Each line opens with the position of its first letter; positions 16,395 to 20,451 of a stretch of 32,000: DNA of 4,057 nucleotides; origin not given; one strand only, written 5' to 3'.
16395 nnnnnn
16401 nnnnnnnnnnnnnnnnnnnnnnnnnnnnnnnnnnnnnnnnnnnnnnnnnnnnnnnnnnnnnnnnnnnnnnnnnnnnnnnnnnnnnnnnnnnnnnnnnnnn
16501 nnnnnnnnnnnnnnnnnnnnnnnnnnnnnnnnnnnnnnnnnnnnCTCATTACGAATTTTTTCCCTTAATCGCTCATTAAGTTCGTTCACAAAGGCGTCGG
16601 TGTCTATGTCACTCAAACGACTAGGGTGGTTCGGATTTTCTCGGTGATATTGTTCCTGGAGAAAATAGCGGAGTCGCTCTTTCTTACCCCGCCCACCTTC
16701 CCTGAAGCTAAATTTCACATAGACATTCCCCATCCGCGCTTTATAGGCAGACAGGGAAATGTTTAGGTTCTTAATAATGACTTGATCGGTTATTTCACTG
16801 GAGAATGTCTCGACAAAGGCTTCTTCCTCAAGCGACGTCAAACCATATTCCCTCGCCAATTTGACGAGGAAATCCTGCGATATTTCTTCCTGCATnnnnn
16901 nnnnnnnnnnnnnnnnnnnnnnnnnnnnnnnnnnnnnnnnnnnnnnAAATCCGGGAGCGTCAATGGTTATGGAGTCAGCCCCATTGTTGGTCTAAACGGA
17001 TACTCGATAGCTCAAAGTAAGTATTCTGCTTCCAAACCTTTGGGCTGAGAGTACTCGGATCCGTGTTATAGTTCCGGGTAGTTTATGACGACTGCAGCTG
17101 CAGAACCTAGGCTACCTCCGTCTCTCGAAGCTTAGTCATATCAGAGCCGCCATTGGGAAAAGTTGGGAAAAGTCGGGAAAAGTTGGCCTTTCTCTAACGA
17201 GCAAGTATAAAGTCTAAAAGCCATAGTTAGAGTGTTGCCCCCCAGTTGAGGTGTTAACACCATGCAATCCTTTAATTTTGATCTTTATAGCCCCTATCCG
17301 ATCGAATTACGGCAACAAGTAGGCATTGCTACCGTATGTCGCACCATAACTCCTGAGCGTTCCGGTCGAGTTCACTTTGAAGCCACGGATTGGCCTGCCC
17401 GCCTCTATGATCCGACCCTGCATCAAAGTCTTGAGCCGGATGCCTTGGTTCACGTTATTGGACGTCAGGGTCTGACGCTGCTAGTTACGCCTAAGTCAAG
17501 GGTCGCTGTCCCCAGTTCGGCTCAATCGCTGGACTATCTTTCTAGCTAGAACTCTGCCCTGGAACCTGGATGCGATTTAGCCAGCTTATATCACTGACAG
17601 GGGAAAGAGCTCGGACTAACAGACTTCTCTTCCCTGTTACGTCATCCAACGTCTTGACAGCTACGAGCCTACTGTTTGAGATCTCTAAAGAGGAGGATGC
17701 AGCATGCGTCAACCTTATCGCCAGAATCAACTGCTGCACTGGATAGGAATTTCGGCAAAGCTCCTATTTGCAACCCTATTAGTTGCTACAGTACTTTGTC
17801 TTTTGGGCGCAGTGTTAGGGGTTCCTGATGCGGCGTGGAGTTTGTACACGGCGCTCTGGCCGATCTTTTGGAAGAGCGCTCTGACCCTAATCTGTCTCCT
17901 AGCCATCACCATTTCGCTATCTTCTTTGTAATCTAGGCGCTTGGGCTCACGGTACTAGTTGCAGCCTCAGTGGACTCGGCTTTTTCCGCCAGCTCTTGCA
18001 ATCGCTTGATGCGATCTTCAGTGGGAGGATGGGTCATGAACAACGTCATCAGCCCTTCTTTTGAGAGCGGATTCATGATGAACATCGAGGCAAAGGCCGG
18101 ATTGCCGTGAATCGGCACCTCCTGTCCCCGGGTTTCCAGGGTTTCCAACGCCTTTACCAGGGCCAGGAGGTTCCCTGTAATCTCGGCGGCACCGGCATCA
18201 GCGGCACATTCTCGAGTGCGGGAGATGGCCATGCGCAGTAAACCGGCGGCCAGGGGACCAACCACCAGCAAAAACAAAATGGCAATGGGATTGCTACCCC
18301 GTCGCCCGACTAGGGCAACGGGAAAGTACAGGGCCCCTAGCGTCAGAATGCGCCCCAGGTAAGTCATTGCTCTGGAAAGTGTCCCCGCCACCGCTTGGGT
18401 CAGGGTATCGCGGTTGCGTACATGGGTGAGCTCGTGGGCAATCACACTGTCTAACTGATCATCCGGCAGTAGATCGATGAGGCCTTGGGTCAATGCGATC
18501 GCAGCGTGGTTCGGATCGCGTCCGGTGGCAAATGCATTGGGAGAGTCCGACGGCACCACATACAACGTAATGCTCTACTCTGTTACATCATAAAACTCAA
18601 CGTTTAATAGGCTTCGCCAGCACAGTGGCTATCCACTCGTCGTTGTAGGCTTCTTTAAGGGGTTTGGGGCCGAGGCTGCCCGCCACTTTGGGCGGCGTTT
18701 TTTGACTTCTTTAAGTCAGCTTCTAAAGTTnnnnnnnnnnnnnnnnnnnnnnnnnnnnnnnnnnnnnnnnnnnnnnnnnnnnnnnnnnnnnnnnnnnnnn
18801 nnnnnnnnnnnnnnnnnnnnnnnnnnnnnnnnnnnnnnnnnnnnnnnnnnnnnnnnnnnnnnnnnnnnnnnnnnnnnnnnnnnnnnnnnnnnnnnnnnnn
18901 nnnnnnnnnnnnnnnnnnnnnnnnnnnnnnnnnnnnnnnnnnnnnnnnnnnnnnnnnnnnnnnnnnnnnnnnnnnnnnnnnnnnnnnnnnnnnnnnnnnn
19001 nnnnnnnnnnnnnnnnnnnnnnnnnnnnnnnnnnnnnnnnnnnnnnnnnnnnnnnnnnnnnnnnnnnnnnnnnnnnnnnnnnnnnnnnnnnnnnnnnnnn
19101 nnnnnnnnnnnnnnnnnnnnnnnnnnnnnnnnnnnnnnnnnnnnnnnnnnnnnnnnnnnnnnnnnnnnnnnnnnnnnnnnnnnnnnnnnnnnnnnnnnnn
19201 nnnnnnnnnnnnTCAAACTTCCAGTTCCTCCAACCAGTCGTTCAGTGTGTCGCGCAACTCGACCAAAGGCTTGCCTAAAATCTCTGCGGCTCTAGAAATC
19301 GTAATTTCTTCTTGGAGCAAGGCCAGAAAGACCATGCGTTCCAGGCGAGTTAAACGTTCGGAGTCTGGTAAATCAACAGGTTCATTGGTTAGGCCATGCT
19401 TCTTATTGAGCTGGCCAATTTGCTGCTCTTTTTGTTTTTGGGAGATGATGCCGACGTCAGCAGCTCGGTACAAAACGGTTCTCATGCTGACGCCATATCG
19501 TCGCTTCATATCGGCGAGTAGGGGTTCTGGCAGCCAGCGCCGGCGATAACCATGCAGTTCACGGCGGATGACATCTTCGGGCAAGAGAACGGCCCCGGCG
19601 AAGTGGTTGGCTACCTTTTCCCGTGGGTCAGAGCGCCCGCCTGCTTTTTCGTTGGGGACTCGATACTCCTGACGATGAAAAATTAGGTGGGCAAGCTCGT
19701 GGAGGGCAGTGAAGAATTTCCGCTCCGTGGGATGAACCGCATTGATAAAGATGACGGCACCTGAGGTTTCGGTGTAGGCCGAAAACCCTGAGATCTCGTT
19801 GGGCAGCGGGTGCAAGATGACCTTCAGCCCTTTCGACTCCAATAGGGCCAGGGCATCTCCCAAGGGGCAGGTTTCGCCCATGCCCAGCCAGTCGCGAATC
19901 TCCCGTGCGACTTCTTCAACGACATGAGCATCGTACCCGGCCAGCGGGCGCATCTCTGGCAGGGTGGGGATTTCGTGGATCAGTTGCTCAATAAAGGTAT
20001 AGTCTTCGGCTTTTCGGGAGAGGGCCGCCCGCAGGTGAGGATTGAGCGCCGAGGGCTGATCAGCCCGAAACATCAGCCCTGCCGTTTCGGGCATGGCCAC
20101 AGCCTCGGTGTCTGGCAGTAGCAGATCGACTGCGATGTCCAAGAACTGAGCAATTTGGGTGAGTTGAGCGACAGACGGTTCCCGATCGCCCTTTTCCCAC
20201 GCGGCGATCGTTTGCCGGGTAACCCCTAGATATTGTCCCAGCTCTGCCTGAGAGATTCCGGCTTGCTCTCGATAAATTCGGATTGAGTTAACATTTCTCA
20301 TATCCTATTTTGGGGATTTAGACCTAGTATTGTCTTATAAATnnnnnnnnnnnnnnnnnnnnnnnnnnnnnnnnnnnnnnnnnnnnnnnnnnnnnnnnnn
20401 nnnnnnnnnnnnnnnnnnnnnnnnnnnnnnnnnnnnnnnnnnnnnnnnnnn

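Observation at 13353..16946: An ISAs1-family IS cleanly splits an HTH-NACHT NTPase gene; removing it in silico restores one in-frame ORF of about 770-785 aa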

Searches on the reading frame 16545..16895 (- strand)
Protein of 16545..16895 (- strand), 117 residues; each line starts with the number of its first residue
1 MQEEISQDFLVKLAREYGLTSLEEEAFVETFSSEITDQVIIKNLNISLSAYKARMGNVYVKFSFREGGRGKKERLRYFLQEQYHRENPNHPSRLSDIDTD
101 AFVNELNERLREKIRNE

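Call 32: search_protein_families(library=pfam, proteins=[window:16545-16895:-], max_evalue=10)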
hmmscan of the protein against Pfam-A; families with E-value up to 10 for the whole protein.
seq(117 aa): 0 families

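Call 63: search_solved_structures(query=A3, max_evalue=10, show_alignments=2)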
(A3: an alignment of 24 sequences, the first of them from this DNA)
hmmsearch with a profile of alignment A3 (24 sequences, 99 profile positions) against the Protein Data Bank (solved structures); distinct sequences matched with E-value up to 10: 33.
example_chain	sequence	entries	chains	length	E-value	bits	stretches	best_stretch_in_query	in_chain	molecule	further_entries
1fse_A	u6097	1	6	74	4e-06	29.8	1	13-74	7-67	GERE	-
4wsz_A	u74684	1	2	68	0.00013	24.9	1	16-69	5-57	Response regulator receiver domain protein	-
3kln_A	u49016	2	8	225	0.0002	24.4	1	15-64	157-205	Transcriptional regulator, LuxR family | Transcriptional regulator VpsT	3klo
4wt0_B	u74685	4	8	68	0.00021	24.3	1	16-69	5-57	Response regulator receiver domain protein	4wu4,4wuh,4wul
5hev_A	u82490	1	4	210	0.00037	23.5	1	16-69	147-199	Response regulator protein VraR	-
2krf_A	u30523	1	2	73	0.0052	19.8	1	18-66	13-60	Transcriptional regulatory protein comA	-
3qp6_A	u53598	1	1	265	0.0076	19.3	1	15-66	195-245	CviR transcriptional regulator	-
3ulq_B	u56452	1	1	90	0.0085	19.1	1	25-66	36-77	Transcriptional regulatory protein ComA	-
6jqs_A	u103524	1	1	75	0.0085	19.1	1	15-71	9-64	DNA-binding response regulator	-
7ve4_A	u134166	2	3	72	0.0093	19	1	15-70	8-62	DNA-binding response regulator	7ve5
4yn8_A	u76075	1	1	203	0.014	18.5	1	16-66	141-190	Response regulator ChrA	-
2rnj_A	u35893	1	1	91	0.014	18.4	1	15-70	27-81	Response regulator protein vraR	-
7r3g_B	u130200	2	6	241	0.017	18.2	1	18-66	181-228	Regulatory protein RhlR | PROSS optimized variant of RhlR with 75 mutations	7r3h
3qp5_A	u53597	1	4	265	0.022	17.8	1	16-65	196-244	CviR transcriptional regulator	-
4ldz_A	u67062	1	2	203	0.042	16.9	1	15-65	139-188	Transcriptional regulatory protein DesR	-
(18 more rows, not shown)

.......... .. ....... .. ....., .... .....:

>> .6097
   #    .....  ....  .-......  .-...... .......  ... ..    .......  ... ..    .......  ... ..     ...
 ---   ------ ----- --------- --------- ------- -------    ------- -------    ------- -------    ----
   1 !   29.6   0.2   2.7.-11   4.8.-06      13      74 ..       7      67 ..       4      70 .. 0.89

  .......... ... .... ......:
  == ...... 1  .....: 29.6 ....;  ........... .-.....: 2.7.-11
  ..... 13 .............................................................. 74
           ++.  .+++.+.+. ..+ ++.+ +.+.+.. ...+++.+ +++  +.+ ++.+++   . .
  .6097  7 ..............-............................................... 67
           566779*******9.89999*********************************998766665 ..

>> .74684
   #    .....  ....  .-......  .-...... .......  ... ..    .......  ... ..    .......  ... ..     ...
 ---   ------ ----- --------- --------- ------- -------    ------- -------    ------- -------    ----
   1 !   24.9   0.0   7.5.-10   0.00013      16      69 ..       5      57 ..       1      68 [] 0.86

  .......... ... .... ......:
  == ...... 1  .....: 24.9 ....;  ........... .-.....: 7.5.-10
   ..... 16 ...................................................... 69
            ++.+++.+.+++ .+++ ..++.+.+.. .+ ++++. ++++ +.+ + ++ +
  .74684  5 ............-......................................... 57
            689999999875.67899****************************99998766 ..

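Call 64: search_protein_families(library=pfam, alignment_id=A3, max_evalue=1)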
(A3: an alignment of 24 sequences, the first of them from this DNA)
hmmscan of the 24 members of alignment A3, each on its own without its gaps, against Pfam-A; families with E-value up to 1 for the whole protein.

A. member 1, seq(100 aa): 0 families

B. families by the number of members that match (of 24 scanned): 27 families (the first 25 are shown)
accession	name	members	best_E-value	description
PF08281.18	Sigma70_r4_2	11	5.2e-07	Sigma-70, region 4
PF00196.25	GerE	10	1.5e-06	Bacterial regulatory proteins, luxR family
PF04545.22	Sigma70_r4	6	3.7e-05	Sigma-70, region 4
PF13556.12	HTH_30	5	0.013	PucR C-terminal helix-turn-helix domain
PF13560.12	HTH_31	2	0.24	Helix-turn-helix domain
PF10668.15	Phage_terminase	1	0.0021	Phage terminase small subunit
PF20432.4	Xre-like-HTH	1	0.0075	Antitoxin Xre-like helix-turn-helix domain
PF19172.5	DUF5854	1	0.017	Family of unknown function (DUF5854)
PF22980.2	Myb_DNA-bind_8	1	0.026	Myb-like DNA-binding domain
PF14484.11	FISNA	1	0.04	Fish-specific NACHT associated domain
PF24429.1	CSLinker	1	0.043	CSLinker motif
PF04297.20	UPF0122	1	0.055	Putative helix-turn-helix protein, YlxM / p13 like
PF13412.12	HTH_24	1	0.068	Winged helix-turn-helix DNA-binding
PF19976.4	GAAD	1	0.073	GTPase-associated adaptor domain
PF25124.1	DUF7816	1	0.084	Domain of unknown function (DUF7816)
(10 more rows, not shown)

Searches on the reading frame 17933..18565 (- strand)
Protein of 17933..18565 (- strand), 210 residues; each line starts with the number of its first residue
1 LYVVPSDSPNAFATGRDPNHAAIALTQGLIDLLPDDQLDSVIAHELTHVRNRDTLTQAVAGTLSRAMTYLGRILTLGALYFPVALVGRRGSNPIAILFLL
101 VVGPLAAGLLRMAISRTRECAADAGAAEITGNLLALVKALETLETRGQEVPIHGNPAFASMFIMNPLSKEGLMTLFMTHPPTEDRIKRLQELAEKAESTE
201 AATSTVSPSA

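Call 37: search_protein_families(library=pfam, proteins=[window:17933-18565:-], max_evalue=0.00001)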
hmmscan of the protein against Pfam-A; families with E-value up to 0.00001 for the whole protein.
window:17933-18565:- (210 aa): 1 family
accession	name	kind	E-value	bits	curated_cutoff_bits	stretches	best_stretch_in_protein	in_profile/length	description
PF01435.24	Peptidase_M48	-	3.8e-29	102.3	20.3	1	3-192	29-185/186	Peptidase family M48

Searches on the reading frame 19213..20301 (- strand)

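Call 37: search_protein_families(library=pfam, proteins=[window:19213-20301:-], max_evalue=0.00001)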
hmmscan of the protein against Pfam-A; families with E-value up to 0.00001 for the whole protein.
window:19213-20301:- (362 aa): 4 families
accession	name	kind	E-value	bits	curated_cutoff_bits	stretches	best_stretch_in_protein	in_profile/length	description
PF06114.19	Peptidase_M78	-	2.3e-20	73.1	22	1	155-280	2-122/123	IrrE N-terminal-like domain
PF01381.28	HTH_3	-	5.6e-17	62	23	1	7-60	1-54/55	Helix-turn-helix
PF13560.12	HTH_31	-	1.1e-09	38.8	27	1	8-60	7-60/64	Helix-turn-helix domain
PF12844.13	HTH_19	-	1.7e-06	28.3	30.2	1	7-57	4-54/64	Helix-turn-helix domain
